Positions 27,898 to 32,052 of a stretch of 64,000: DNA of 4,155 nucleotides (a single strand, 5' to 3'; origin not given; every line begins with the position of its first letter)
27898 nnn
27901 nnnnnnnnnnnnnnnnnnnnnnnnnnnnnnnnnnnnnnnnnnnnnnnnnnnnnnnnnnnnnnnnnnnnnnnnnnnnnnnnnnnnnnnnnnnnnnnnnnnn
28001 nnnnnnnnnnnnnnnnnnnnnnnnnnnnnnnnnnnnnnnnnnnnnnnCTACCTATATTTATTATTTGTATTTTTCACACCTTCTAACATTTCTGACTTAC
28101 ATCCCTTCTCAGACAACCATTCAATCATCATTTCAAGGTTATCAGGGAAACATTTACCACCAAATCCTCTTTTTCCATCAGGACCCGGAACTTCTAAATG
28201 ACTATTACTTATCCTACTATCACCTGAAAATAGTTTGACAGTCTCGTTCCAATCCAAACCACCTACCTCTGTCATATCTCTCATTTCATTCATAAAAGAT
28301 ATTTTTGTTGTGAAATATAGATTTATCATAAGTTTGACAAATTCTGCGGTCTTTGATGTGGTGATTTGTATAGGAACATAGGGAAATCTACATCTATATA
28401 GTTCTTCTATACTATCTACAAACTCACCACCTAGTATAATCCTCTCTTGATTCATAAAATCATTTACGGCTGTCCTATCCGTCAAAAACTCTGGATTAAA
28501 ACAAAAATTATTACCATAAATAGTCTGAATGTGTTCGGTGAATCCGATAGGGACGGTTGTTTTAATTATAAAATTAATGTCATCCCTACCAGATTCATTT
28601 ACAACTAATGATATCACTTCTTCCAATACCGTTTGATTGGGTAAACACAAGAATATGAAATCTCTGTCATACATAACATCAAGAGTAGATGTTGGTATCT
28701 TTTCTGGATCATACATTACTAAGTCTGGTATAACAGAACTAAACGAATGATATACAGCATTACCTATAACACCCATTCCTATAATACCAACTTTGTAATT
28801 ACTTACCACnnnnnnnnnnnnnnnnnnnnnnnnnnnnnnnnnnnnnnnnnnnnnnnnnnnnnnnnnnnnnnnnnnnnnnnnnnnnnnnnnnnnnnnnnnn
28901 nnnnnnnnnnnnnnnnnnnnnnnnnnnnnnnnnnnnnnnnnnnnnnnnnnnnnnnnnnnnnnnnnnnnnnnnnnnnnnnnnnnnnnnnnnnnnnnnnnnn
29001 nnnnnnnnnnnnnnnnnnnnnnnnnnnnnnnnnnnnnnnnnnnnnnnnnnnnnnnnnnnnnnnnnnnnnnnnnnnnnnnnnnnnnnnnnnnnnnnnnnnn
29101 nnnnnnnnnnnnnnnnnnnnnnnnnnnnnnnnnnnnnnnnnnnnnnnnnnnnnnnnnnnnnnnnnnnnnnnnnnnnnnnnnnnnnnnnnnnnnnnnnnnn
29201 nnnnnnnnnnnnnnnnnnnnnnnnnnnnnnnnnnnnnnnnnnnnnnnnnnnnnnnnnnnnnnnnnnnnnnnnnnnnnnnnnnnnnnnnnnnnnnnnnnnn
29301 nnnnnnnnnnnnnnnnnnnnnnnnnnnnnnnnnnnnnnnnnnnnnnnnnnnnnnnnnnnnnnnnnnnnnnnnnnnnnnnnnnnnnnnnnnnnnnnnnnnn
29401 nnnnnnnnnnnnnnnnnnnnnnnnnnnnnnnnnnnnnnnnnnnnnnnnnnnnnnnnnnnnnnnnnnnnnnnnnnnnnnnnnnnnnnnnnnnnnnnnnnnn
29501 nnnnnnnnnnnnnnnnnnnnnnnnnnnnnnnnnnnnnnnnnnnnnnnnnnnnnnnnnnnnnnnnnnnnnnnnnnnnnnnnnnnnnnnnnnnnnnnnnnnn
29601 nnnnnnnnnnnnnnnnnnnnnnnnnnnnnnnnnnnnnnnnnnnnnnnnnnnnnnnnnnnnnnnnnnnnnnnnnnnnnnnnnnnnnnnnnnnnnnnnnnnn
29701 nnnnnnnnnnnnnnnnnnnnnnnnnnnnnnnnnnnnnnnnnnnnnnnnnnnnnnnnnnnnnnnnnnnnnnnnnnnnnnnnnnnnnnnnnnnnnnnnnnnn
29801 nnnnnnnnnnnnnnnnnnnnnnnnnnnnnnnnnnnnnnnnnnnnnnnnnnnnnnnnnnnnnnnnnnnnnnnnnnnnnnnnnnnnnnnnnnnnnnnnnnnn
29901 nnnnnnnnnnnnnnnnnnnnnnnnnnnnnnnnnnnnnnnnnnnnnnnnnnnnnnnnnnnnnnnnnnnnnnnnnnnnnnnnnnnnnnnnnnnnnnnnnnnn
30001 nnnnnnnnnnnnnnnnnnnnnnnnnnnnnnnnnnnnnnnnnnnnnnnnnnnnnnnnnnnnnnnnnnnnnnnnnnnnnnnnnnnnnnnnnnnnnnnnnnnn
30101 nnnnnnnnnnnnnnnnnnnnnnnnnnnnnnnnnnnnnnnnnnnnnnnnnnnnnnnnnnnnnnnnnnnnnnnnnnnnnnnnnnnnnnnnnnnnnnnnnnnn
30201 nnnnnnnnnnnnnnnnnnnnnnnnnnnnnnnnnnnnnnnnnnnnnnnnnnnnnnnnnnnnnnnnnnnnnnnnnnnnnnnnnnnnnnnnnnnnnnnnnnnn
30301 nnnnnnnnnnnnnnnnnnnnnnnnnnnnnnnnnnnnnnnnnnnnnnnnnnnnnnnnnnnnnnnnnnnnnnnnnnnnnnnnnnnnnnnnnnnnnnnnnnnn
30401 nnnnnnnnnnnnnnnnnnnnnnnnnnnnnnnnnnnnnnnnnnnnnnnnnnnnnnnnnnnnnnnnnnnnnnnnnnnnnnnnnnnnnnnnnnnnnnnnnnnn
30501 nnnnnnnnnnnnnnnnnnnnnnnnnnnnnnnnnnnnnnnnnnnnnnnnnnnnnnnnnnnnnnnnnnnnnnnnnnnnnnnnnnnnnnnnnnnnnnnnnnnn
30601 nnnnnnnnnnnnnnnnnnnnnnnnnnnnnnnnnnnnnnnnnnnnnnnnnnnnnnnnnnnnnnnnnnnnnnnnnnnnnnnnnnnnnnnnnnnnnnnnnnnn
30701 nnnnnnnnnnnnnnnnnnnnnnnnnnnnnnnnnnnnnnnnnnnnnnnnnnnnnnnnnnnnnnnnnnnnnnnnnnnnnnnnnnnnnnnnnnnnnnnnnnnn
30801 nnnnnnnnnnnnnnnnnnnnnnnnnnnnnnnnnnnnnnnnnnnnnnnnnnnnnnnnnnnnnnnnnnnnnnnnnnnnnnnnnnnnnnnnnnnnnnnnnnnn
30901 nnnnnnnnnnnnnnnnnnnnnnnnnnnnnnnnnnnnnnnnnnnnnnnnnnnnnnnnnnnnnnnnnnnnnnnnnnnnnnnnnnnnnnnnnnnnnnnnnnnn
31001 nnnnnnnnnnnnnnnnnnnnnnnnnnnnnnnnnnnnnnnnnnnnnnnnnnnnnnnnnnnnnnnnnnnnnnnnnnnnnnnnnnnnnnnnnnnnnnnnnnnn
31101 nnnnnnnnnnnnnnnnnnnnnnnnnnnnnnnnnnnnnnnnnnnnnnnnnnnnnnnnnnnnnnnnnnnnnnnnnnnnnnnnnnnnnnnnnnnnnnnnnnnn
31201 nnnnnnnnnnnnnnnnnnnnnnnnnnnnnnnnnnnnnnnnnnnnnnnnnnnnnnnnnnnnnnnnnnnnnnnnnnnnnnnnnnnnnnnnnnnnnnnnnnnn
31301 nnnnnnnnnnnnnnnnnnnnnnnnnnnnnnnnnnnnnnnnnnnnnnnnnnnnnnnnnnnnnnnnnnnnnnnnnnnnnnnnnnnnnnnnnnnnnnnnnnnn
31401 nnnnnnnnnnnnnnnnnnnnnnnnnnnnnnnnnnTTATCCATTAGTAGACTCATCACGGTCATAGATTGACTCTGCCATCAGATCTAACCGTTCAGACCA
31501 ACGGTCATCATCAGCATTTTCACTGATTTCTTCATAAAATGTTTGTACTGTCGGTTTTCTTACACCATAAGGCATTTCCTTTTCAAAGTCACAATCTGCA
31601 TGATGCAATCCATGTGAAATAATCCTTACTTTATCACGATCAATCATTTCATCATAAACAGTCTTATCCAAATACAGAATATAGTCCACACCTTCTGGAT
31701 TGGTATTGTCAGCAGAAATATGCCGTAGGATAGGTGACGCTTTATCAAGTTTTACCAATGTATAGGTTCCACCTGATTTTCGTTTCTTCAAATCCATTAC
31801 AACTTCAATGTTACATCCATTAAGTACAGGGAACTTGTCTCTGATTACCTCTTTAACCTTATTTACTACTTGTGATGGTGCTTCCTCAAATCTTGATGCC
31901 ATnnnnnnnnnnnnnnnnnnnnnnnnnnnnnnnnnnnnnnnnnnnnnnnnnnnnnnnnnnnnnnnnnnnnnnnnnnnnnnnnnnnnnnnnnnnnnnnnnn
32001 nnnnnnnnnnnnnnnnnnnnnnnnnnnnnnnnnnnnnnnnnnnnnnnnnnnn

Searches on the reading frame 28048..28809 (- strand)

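Call 63: search_protein_families(library=pfam, proteins=[window:28048-28809:-], max_evalue=0.001)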
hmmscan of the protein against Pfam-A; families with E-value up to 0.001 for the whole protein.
window:28048-28809:- (253 aa): 2 families
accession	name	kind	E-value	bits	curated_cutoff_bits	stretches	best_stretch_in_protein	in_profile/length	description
PF00984.24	UDPG_MGDP_dh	-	2.2e-18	66.6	25.4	1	153-250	1-93/94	UDP-glucose/GDP-mannose dehydrogenase family, central domain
PF03721.20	UDPG_MGDP_dh_N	-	6.4e-07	29.6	27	1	69-129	107-176/187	UDP-glucose/GDP-mannose dehydrogenase family, NAD binding domain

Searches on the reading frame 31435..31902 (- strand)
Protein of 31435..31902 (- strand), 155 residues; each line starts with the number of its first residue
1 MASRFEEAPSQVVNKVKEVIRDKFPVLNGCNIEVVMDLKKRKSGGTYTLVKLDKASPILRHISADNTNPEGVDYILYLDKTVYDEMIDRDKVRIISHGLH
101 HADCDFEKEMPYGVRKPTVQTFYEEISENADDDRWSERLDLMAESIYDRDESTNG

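Call 63: search_protein_families(library=pfam, proteins=[window:31435-31902:-], max_evalue=0.001)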
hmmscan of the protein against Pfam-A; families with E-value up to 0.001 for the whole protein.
window:31435-31902:- (155 aa): 1 family
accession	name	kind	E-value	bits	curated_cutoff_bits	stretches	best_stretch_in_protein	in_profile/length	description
PF18894.6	PhageMetallopep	-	3.2e-12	47.1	23.7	1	4-135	2-126/134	Putative phage metallopeptidase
